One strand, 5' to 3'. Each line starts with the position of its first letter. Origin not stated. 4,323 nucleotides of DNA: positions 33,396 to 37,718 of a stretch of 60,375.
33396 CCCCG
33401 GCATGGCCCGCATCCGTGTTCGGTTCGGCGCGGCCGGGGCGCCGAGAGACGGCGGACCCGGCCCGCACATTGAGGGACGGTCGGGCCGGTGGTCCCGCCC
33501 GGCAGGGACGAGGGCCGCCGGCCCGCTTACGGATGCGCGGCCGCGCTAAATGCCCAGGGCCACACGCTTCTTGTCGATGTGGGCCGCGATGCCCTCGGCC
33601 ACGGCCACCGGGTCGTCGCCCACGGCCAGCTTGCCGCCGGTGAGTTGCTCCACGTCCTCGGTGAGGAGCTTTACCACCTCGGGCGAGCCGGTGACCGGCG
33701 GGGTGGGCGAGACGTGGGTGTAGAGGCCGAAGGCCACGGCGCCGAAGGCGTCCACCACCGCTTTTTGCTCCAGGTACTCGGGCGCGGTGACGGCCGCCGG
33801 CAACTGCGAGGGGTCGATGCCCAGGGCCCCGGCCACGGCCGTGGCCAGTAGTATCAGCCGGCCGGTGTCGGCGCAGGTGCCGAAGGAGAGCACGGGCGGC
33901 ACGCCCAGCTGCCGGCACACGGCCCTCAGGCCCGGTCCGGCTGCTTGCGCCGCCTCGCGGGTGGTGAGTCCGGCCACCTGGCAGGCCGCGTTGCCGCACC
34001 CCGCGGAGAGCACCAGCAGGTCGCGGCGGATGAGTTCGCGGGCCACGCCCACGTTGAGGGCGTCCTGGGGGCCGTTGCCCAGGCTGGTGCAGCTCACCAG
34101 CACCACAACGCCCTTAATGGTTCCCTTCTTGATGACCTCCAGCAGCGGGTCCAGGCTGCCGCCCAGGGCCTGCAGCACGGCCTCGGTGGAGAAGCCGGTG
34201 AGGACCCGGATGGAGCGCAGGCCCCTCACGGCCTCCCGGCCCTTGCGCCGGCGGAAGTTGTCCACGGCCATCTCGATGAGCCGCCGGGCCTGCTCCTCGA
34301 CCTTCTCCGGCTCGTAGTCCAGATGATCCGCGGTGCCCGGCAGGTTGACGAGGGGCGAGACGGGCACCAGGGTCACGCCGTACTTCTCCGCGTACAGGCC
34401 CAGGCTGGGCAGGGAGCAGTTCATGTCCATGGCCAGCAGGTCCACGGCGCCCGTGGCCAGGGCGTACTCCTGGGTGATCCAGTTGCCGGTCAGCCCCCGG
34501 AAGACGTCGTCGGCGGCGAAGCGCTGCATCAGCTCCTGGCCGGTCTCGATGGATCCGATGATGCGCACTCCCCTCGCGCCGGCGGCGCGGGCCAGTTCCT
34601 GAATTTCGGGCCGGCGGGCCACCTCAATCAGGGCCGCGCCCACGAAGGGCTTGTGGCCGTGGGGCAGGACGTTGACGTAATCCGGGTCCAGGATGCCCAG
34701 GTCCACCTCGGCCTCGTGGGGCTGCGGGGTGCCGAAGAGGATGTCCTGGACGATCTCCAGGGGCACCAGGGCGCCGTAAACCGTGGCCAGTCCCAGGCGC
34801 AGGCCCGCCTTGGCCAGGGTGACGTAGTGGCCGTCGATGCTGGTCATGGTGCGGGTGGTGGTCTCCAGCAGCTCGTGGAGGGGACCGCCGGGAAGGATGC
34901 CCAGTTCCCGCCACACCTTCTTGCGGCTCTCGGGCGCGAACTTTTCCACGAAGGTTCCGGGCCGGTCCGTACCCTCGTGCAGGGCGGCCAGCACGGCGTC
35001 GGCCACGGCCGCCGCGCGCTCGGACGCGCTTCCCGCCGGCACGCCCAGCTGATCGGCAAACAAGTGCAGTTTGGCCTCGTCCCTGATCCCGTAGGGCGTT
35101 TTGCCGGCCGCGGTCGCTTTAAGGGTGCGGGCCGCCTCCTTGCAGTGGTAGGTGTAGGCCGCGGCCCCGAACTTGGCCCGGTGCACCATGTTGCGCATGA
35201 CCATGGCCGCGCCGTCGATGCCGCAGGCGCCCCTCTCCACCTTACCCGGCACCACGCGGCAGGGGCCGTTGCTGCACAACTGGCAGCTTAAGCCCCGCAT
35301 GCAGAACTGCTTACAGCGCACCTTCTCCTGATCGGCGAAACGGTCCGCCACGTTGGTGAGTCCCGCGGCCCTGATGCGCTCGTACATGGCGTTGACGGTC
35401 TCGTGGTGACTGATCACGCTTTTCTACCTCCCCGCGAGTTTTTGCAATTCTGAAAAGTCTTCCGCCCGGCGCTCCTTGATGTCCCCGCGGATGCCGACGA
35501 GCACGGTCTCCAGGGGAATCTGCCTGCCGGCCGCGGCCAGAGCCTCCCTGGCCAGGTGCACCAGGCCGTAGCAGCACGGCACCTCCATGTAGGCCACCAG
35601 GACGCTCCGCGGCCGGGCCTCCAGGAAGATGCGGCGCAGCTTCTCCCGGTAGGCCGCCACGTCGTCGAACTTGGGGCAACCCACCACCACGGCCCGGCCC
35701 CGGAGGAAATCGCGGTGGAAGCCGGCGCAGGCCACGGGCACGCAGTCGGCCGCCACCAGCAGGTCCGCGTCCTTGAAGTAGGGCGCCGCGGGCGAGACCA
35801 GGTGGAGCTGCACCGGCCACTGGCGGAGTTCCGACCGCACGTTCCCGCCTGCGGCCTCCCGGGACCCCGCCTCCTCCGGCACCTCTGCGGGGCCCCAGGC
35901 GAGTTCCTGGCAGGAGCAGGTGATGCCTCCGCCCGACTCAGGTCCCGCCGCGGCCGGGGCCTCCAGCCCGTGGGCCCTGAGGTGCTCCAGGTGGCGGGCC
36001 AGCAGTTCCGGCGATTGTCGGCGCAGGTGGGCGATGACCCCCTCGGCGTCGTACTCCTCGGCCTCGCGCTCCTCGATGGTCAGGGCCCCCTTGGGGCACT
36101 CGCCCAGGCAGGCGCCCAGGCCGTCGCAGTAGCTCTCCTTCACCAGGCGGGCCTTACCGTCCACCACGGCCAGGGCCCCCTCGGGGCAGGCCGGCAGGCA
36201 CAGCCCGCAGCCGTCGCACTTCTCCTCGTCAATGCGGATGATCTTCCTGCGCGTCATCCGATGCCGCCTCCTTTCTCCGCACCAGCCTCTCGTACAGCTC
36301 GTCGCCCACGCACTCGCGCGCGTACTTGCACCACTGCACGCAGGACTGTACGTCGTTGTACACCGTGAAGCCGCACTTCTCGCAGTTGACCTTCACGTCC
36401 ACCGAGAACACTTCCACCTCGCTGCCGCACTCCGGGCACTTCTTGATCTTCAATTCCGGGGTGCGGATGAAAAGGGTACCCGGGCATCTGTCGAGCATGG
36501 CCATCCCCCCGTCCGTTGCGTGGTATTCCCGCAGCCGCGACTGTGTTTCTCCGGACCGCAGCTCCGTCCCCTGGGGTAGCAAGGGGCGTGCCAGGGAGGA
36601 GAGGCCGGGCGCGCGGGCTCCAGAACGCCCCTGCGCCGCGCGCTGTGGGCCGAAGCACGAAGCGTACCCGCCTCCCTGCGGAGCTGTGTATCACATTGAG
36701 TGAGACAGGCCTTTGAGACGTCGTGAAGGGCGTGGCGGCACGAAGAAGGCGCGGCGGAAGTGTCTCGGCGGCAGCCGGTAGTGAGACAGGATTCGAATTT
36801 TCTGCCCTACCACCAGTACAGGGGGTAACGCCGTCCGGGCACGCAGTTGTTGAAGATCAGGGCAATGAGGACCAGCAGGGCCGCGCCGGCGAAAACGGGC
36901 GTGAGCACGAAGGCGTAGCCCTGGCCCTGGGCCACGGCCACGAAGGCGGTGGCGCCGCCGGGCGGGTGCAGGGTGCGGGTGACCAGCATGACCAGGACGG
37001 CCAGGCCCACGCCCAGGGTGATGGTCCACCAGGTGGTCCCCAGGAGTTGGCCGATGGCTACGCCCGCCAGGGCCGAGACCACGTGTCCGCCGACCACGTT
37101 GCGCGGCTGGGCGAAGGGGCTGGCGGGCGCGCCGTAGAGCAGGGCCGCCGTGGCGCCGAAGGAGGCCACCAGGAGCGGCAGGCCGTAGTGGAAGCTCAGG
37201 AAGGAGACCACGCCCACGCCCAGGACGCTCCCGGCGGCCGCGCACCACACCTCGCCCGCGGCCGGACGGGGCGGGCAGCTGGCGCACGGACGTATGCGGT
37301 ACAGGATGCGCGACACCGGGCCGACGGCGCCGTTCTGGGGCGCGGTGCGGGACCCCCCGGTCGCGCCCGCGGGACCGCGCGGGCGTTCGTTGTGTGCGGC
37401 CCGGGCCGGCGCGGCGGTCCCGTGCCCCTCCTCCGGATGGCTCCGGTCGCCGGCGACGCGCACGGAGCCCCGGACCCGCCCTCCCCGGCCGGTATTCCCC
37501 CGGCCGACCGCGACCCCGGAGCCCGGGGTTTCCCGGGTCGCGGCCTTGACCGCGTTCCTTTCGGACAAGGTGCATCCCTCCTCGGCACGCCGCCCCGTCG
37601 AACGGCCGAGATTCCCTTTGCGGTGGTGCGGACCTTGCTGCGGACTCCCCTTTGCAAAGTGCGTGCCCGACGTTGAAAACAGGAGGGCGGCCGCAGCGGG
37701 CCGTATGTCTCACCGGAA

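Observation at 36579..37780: Sigma-54 / enhancer-binding-protein control of a CooS operon and an HPP gene, with a shared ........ enhancer motif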

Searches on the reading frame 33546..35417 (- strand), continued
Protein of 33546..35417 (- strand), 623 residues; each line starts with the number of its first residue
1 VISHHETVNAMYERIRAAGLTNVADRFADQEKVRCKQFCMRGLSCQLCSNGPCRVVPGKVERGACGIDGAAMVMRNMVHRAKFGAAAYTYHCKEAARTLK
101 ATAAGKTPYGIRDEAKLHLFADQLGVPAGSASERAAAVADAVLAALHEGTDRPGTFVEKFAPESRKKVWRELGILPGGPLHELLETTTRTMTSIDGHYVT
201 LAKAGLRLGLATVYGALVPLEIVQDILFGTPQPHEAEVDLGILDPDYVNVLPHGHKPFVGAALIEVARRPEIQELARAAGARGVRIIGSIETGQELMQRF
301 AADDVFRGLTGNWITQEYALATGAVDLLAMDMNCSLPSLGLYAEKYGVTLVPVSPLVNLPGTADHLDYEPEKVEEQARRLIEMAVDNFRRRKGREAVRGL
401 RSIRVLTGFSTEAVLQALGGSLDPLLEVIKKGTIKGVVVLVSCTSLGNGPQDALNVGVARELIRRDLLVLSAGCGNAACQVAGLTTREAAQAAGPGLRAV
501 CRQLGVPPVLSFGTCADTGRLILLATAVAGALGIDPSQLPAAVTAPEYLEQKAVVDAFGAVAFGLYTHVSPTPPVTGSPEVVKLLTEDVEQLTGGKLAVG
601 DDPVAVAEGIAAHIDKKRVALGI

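Call 77: search_protein_families(library=pfam, proteins=[L162:7967-9247:+, L162:9256-9828:+, L162:9825-10364:+, L162:5225-5806:+, L162:4356-5099:-], max_evalue=0.01)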
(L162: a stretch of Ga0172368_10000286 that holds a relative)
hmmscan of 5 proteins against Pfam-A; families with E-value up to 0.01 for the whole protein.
L162:7967-9247:+ (426 aa): 7 families
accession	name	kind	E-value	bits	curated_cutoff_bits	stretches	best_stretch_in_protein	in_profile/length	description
PF13447.11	Multi-haem_cyto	-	1.4e-30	106.9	21.9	1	25-316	4-269/269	Seven times multi-haem cytochrome CxxCH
PF14522.11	Cytochrome_C7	-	2.8e-11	43.5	24.8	1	21-89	10-66/67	Cytochrome c7 and related cytochrome c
PF09699.15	Paired_CXXCH_1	-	7.1e-09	35.7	20.6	0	142-171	6-38/41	Doubled CXXCH motif (Paired_CXXCH_1)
PF13435.11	Cytochrome_C554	-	7.7e-09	36.8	20.8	1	22-59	47-83/84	Cytochrome c554 and c-prime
PF22113.1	Mtrc-MtrF_II-IV_dom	-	2.3e-06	27.7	30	0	49-214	3-172/176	Outer membrane cytochrome MtrC/MtrF-like, domains II/IV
PF14537.11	Cytochrom_c3_2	-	1.5e-05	25.8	25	1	144-207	8-66/79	Cytochrome c3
PF18204.6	PGF-CTERM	-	0.0013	19.1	18.8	1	403-425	1-23/23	PGF-CTERM motif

L162:9256-9828:+ (190 aa): 1 family
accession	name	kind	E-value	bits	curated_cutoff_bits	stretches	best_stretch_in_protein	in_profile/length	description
PF00571.33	CBS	-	1.3e-33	115.5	24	2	50-102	1-53/57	CBS domain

L162:9825-10364:+ (179 aa): 1 family
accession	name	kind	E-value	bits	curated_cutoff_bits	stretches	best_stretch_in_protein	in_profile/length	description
PF04982.19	TM_HPP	-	1.2e-60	204.1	27.2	1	17-175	3-157/157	HPP, transmembrane region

L162:5225-5806:+ (193 aa): 13 families
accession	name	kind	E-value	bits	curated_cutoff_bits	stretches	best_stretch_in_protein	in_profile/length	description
PF13412.12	HTH_24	-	3.4e-11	43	21.9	1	7-51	1-45/48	Winged helix-turn-helix DNA-binding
PF13404.12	HTH_AsnC-type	-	2.5e-08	34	27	1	7-48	1-42/42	AsnC-type helix-turn-helix domain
PF12802.13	MarR_2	-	2.5e-07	31.2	27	1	12-53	8-50/61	MarR family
PF01047.28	MarR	-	3.8e-06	27.1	24.6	1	13-52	7-46/59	MarR family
PF01022.26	HTH_5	-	1.6e-05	25.1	22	1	12-51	5-43/47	Bacterial regulatory protein, arsR family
PF08279.18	HTH_11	-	7.9e-05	22.9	25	1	10-54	1-46/55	HTH domain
PF01325.25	Fe_dep_repress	-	0.00021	21.9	26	1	13-54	12-53/60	Iron dependent repressor, N-terminal DNA binding domain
PF13545.12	HTH_Crp_2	-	0.00034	20.9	27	1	21-54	20-53/70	Crp-like helix-turn-helix domain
PF12840.13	HTH_20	-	0.0016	18.8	27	1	12-54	7-49/51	Helix-turn-helix domain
PF24034.1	DUF7343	-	0.0022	18.2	27.6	1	11-53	5-48/62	Domain of unknown function (DUF7343)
PF14090.12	HTH_39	-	0.0023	18.2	21.3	1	11-53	3-43/70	Winged helix-turn-helix domain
PF01037.27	AsnC_trans_reg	-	0.0026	18.1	25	1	84-138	17-71/73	Lrp/AsnC ligand binding domain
PF04545.22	Sigma70_r4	-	0.0076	16.2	24.1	0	7-46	5-43/50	Sigma-70, region 4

L162:4356-5099:- (247 aa): 9 families
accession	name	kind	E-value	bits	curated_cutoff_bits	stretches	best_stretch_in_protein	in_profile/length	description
PF00037.32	Fer4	-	3.8e-09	36.4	21.1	2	7-29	2-24/24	4Fe-4S binding domain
PF13237.11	Fer4_10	-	1.6e-07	31.6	25.5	1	6-54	2-53/53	4Fe-4S dicluster domain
PF12837.12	Fer4_6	-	4e-07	30.1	25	1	5-28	1-24/24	4Fe-4S binding domain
PF14697.11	Fer4_21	-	1.6e-06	28.5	35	1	7-59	2-58/59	4Fe-4S dicluster domain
PF13187.11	Fer4_9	-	2.2e-06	28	27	1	12-58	1-52/52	4Fe-4S dicluster domain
PF12838.12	Fer4_7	-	2.6e-06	28.2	27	2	12-57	1-52/52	4Fe-4S dicluster domain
PF25160.1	LdpA_Fe-S-bd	-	5.6e-06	26.5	27.6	1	8-30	23-45/49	LdpA Fe-S cluster-binding domain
PF12797.12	Fer4_2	-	0.00011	22.4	24.5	1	5-24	2-21/22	4Fe-4S binding domain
PF13484.11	Fer4_16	-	0.00025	22.2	30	0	12-29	1-18/66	4Fe-4S double cluster binding domain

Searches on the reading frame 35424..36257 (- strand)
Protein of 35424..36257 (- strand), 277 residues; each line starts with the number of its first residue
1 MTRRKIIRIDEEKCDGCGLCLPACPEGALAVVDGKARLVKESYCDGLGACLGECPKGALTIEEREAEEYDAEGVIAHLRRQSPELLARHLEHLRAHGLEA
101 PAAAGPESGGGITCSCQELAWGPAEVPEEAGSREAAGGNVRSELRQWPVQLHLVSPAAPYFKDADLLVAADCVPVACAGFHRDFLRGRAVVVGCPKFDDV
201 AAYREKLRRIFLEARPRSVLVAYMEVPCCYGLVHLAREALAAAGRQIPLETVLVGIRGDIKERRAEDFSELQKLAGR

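Call 6: search_protein_families(library=pfam, proteins=[window:35424-36257:-])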
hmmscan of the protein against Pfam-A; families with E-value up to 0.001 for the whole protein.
window:35424-36257:- (277 aa): 10 families
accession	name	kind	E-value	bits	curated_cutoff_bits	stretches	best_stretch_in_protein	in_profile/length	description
PF00037.32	Fer4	-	2.4e-12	46.5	21.1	1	7-29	1-23/24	4Fe-4S binding domain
PF12837.12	Fer4_6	-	2.8e-10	40.1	25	1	6-29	1-24/24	4Fe-4S binding domain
PF12838.12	Fer4_7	-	7.5e-10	39.6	27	2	13-58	1-52/52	4Fe-4S dicluster domain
PF13237.11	Fer4_10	-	6.8e-09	36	25.5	1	7-55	2-53/53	4Fe-4S dicluster domain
PF14697.11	Fer4_21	-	5.9e-07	30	35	1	8-59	2-57/59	4Fe-4S dicluster domain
PF13187.11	Fer4_9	-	2.8e-06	27.7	27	1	13-58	1-51/52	4Fe-4S dicluster domain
PF25160.1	LdpA_Fe-S-bd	-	8.1e-06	26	27.6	1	9-30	23-44/49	LdpA Fe-S cluster-binding domain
PF12797.12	Fer4_2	-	1.5e-05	25.1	24.5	1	6-26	2-22/22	4Fe-4S binding domain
PF13484.11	Fer4_16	-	3e-05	25.1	30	0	13-32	1-20/66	4Fe-4S double cluster binding domain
PF13459.11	Fer4_15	-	7.6e-05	23.8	22.4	1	7-39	1-33/66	4Fe-4S single cluster domain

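Call 8: search_protein_families(library=ncbifam, proteins=[window:35424-36257:-], max_evalue=0.01)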
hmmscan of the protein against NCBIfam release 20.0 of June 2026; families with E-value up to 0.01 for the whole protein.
window:35424-36257:- (277 aa): 69 families (the best 25 are shown)
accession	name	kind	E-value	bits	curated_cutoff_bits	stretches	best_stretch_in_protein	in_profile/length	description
NF040864.1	HgcB_ferredoxin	equivalog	6.4e-11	41.9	99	1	7-62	9-64/93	mercury methylation ferredoxin HgcB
NF040770.1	hetero_SS_HdrA2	exception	9e-10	37.3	1100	1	8-71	573-635/777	CoB-CoM heterodisulfide reductase HdrA2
TIGR02179.1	PorD_KorD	subfamily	9.6e-10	38.5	60.05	1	9-63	22-76/78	2-oxoacid:acceptor oxidoreductase, delta subunit, pyruvate/2-ketoisovalerate family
NF005506.0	PRK07118.1-5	equivalog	5.6e-09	35.8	388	1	6-36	164-194/279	Fe-S cluster domain-containing protein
TIGR02700.1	flavo_MJ0208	hypoth_equivalog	6.8e-09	35.3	251.35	1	8-60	144-195/234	dihydromethanopterin reductase (acceptor)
TIGR01944.1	rnfB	subfamily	1.8e-08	34.2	68.7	1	3-70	104-171/190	RnfABCDGE type electron transport complex subunit B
NF043039.1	HgcAB_like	equivalog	2e-08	34.2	285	1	3-59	291-349/350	HgcAB-like fusion protein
NF007202.0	PRK09623.1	equivalog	2.9e-08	34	166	1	7-65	46-104/105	3-methyl-2-oxobutanoate dehydrogenase subunit delta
NF040684.1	PorD_Arch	equivalog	2.9e-08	33.7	120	1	9-62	29-82/85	pyruvate synthase subunit PorD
NF005415.0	PRK06991.1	equivalog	3.2e-08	33.6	281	1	4-60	77-133/284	electron transport complex subunit RsxB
NF038196.1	ferrodoxin_EFR1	subfamily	8.4e-08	32.5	75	1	6-65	179-235/242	EFR1 family ferrodoxin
TIGR04041.1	activase_YjjW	hypoth_equivalog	3.6e-07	29.9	250.2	1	12-81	41-105/276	YjjW family glycine radical enzyme activase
NF007382.0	PRK09898.1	equivalog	7.6e-07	28.8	213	1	6-63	148-202/208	ferredoxin-like protein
NF045766.1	PhenlGlyoxDHPadI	equivalog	7.7e-07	28.2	700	1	6-63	80-137/443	NADH-dependent phenylglyoxylate dehydrogenase subunit beta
TIGR03294.1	FrhG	equivalog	9.9e-07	28.7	245.5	1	9-60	171-221/228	coenzyme F420 hydrogenase subunit gamma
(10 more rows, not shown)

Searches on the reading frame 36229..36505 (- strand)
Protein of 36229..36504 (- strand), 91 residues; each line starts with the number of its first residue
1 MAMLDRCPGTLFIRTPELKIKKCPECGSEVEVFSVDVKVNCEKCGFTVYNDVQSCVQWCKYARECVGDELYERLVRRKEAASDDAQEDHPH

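Call 6: search_protein_families(library=pfam, proteins=[window:36254-36505:-])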
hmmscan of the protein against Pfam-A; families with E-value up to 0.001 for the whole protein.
window:36254-36505:- (83 aa): 0 families

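Call 8: search_protein_families(library=ncbifam, proteins=[window:36254-36505:-], max_evalue=0.01)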
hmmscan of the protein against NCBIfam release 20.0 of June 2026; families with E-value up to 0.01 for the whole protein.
window:36254-36505:- (83 aa): 0 families

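Call 77: search_protein_families(library=pfam, proteins=[window:36229-36504:-], max_evalue=0.01)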
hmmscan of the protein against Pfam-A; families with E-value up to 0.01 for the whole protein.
window:36229-36504:- (91 aa): 5 families
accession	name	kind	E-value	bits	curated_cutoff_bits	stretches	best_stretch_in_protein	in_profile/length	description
PF21344.3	Zn_ribbon_LysW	-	0.00022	21.2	27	1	20-36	21-37/46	Alpha-aminoadipate carrier protein LysW-like, globular domain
PF01667.23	Ribosomal_S27e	-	0.0045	17.1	24.5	1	22-48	9-36/55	Ribosomal protein S27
PF03604.18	Zn_ribbon_RPAB4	-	0.0056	16.8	24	0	22-46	2-25/32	DNA directed RNA polymerase, 7 kDa subunit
PF12773.13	DZR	-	0.0074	16.9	27.3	0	21-57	13-43/45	Double zinc ribbon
PF23455.1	DUF7129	-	0.01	16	30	0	16-31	23-38/45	Domain of unknown function (DUF7129)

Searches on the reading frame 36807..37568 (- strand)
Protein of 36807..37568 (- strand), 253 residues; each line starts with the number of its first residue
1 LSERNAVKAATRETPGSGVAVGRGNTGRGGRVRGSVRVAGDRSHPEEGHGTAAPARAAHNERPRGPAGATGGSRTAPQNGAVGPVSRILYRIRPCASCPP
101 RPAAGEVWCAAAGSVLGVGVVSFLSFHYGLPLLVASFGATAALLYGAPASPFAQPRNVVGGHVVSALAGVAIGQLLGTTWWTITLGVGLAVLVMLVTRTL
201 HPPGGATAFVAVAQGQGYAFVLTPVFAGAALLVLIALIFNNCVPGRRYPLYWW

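Call 6: search_protein_families(library=pfam, proteins=[window:36807-37568:-])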
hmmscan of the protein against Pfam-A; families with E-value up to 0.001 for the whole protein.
window:36807-37568:- (253 aa): 1 family
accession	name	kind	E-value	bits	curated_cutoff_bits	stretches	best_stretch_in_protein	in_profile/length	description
PF04982.19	TM_HPP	-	1.2e-50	171.6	27.2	1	100-249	2-157/157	HPP, transmembrane region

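Call 8: search_protein_families(library=ncbifam, proteins=[window:36807-37568:-], max_evalue=0.01)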
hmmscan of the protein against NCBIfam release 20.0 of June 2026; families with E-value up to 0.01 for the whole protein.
window:36807-37568:- (253 aa): 0 families
